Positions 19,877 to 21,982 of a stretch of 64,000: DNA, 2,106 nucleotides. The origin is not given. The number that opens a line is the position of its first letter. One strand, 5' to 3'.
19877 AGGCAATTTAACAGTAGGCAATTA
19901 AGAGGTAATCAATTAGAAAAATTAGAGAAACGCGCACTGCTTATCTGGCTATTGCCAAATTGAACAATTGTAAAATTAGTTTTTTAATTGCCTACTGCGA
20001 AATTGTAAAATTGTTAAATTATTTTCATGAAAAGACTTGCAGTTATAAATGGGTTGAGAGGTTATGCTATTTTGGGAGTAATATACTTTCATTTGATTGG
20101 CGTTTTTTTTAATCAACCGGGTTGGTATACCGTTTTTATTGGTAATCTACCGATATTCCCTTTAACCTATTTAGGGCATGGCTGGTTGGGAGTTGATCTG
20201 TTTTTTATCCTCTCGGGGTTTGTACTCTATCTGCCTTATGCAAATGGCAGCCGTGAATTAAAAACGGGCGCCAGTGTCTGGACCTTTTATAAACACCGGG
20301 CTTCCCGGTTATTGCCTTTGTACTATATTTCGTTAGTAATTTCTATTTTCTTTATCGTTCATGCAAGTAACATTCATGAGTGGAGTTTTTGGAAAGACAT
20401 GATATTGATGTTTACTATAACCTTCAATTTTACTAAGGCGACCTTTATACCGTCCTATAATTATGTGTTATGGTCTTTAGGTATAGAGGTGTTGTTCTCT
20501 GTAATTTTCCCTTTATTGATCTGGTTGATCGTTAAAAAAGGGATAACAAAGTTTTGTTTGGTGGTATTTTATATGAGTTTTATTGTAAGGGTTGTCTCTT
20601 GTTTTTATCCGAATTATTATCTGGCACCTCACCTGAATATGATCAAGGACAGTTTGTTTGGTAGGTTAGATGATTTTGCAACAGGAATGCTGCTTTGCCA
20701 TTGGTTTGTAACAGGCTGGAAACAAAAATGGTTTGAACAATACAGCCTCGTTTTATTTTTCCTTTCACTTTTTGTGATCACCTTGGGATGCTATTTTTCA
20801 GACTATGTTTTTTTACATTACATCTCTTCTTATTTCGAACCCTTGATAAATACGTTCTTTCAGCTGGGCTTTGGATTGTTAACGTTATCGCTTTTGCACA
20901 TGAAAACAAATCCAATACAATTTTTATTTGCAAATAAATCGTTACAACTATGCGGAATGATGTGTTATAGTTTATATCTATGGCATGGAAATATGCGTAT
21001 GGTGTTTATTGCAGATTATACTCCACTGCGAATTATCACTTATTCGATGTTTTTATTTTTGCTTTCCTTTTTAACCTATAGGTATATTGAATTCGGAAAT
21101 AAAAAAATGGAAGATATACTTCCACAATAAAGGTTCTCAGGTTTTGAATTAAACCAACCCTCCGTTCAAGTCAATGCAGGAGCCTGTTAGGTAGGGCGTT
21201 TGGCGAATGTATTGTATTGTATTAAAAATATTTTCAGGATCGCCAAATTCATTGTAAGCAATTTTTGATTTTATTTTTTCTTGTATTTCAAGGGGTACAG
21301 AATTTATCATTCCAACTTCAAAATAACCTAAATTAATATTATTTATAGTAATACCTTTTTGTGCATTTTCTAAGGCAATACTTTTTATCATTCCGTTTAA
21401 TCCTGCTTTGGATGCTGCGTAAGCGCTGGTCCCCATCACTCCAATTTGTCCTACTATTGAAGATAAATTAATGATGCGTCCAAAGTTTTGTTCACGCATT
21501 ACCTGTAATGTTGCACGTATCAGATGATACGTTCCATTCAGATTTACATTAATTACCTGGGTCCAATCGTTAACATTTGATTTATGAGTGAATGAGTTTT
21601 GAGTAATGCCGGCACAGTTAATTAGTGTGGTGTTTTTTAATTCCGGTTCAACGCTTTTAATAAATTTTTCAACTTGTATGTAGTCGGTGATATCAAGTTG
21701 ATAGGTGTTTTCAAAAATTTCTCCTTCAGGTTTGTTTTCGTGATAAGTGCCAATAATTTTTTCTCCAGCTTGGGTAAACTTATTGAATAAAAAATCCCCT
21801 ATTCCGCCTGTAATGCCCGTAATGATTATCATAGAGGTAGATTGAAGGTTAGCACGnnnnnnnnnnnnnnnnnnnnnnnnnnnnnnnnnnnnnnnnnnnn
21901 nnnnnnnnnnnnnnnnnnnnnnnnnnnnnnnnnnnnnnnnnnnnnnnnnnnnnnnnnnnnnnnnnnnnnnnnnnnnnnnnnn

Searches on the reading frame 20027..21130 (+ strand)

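Call 32: search_protein_families(library=pfam, proteins=[window:20027-21130:+], max_evalue=0.001)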
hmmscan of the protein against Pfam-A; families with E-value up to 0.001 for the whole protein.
window:20027-21130:+ (367 aa): 1 family
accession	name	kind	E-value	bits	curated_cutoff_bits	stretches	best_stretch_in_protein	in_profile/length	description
PF01757.29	Acyl_transf_3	-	1.1e-19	71.2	31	1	7-348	4-315/326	Acyltransferase domain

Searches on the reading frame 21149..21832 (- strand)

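Call 32: search_protein_families(library=pfam, proteins=[window:21149-21832:-], max_evalue=0.001)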
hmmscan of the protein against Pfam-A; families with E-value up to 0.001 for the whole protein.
window:21149-21832:- (227 aa): 6 families
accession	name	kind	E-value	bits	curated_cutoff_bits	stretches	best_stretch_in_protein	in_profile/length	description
PF00106.31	adh_short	-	2.5e-39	135.3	26.6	1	2-179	3-190/195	short chain dehydrogenase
PF13561.12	adh_short_C2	-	1.8e-34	119.8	27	1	7-226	2-235/236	Enoyl-(Acyl carrier protein) reductase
PF08659.16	KR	-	4.7e-13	49.9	22.6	1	3-153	4-164/180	KR domain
PF01370.27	Epimerase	-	4.3e-11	43.1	20.9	1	2-161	1-165/240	NAD dependent epimerase/dehydratase family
PF16363.11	GDP_Man_Dehyd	-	9.9e-05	22.4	27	1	3-125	1-129/332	GDP-mannose 4,6 dehydratase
PF04321.23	RmlD_sub_bind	-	0.00057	19.5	27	1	2-80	3-65/287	RmlD substrate binding domain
